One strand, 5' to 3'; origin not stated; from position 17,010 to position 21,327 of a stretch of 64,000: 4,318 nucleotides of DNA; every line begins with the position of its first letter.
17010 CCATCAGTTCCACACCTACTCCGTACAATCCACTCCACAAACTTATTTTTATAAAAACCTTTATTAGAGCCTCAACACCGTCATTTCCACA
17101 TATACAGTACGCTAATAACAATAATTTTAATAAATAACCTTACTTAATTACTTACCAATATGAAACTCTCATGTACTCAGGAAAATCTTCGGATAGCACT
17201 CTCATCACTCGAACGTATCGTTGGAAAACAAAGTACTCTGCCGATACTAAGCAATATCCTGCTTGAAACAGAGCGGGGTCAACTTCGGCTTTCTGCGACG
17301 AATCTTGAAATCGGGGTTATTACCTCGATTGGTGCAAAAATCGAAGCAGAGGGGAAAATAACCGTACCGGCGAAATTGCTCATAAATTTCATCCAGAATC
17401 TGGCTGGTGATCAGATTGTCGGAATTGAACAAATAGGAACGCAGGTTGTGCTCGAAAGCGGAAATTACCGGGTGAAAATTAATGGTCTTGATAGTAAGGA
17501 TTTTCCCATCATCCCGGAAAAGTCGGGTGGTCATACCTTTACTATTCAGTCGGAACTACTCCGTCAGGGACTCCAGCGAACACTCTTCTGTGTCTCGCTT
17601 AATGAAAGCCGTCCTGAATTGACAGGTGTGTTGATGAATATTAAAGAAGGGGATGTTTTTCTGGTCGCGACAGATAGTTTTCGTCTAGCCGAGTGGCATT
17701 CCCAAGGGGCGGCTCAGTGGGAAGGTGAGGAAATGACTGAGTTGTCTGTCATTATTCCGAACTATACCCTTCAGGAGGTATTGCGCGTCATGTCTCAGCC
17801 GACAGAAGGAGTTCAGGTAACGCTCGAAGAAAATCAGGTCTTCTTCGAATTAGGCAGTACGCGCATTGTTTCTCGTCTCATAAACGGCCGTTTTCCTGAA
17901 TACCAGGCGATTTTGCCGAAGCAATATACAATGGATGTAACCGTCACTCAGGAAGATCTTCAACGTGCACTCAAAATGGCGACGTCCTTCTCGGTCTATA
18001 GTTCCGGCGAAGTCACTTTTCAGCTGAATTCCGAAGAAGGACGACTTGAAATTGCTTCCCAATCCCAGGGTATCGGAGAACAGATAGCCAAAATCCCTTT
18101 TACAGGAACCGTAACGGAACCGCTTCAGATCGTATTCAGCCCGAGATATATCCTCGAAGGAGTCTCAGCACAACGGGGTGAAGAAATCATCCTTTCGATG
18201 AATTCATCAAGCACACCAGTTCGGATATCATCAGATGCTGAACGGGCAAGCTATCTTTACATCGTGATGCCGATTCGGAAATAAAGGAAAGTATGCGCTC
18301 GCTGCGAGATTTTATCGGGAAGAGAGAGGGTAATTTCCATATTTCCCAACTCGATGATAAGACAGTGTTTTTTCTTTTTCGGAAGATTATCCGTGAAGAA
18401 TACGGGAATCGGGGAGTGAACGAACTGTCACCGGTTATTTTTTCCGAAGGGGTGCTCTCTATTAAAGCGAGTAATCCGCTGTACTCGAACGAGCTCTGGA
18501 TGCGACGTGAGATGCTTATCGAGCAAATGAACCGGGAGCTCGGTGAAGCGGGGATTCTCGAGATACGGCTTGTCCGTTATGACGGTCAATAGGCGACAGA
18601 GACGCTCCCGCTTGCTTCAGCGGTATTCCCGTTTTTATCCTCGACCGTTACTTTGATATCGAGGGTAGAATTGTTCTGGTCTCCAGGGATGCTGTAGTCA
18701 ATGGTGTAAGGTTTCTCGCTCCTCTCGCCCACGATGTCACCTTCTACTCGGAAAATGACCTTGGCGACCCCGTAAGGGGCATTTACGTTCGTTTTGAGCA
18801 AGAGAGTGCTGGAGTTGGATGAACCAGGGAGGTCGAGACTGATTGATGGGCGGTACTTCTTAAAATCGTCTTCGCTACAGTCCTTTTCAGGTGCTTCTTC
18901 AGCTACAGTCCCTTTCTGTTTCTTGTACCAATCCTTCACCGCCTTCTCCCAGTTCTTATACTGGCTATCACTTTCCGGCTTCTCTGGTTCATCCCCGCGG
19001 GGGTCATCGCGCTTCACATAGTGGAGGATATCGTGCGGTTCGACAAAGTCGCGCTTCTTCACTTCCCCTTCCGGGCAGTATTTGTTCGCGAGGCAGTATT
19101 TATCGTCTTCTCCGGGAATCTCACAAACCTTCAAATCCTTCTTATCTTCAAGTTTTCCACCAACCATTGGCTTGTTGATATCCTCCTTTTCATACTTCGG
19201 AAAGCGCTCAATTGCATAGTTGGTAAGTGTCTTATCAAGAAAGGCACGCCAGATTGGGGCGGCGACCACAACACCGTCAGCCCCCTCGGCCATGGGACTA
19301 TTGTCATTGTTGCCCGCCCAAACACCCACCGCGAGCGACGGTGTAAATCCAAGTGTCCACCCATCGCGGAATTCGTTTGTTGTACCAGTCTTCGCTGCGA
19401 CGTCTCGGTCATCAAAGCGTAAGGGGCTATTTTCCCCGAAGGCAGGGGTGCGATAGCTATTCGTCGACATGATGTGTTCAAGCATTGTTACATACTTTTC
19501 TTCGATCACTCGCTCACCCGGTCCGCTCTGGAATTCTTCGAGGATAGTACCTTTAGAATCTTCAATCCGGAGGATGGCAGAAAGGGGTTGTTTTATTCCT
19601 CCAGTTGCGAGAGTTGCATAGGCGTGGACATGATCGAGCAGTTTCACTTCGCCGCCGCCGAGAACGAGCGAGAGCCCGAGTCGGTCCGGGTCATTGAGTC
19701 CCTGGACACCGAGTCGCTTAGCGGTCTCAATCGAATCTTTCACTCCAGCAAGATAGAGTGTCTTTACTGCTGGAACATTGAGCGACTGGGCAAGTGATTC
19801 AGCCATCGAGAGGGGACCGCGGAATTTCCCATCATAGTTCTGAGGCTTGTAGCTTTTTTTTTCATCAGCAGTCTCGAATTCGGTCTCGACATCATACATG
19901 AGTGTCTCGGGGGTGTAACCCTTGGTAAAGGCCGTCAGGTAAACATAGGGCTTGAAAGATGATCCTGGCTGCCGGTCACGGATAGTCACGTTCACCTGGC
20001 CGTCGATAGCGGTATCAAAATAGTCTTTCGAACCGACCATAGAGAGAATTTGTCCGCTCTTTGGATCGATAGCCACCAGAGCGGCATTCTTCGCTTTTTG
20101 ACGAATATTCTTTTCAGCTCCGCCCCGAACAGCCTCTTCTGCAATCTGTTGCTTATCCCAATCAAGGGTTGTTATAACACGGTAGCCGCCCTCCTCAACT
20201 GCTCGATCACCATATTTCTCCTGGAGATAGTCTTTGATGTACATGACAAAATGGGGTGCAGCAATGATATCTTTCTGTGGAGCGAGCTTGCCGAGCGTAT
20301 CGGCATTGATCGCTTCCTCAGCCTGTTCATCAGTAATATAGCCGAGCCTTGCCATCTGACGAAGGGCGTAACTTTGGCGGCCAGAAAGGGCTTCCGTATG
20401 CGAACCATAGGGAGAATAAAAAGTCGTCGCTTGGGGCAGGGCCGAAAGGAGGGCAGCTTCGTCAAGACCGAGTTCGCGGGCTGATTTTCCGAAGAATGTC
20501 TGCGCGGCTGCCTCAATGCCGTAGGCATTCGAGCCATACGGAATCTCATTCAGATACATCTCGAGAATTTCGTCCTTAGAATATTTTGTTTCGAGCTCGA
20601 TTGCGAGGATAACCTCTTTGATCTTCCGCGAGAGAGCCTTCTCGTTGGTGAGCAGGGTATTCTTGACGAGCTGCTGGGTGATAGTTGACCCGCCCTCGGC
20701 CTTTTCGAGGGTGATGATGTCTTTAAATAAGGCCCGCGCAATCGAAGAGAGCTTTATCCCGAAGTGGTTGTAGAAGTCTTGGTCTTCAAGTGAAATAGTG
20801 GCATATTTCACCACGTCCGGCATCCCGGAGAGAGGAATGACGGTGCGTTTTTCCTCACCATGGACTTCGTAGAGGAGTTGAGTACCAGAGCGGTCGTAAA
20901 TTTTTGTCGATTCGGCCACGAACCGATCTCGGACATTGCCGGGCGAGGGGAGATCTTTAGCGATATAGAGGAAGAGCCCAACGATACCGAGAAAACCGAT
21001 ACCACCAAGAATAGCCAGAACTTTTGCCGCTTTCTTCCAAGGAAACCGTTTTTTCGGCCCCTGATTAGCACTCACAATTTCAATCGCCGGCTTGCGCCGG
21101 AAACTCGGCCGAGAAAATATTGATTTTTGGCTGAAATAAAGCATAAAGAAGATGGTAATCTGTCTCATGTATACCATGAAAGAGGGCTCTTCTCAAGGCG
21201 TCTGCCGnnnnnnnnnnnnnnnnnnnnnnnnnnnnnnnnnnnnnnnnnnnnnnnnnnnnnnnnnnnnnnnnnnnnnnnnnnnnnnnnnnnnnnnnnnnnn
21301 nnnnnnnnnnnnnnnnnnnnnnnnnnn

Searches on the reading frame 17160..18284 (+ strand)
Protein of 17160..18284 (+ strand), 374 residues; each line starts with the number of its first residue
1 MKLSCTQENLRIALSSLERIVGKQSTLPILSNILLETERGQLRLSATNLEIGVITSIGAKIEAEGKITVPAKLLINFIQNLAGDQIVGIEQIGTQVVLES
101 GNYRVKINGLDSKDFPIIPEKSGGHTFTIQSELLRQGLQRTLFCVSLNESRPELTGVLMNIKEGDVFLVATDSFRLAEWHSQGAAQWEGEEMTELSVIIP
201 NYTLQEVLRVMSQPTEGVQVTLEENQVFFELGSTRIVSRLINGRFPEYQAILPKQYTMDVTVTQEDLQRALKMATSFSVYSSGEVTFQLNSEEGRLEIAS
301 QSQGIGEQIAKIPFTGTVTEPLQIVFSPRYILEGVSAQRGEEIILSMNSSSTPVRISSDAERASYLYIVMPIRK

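Call 60: search_protein_families(library=pfam, max_evalue=0.00001, proteins=[window:17160-18284:+])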
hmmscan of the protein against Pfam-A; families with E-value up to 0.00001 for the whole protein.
window:17160-18284:+ (374 aa): 3 families
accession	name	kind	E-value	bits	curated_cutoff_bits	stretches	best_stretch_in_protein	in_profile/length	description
PF02767.21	DNA_pol3_beta_2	-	5.9e-32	110.8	27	1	129-247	2-116/116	DNA polymerase III beta subunit, central domain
PF00712.24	DNA_pol3_beta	-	1.1e-28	100.2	24.4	1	1-119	1-120/120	DNA polymerase III beta subunit, N-terminal domain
PF02768.20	DNA_pol3_beta_3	-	1.9e-14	53.9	27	1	250-373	2-121/121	DNA polymerase III beta subunit, C-terminal domain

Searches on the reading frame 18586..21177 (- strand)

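Call 60: search_protein_families(library=pfam, max_evalue=0.00001, proteins=[window:18586-21177:-])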
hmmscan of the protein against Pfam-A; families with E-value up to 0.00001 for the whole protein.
window:18586-21177:- (863 aa): 2 families
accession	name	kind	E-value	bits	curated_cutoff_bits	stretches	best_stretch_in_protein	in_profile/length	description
PF00912.28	Transgly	-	2.9e-59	199.9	27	1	101-275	4-177/178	Transglycosylase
PF00905.27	Transpeptidase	-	1.3e-21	77.5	22.1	1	366-646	2-297/299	Penicillin binding protein transpeptidase domain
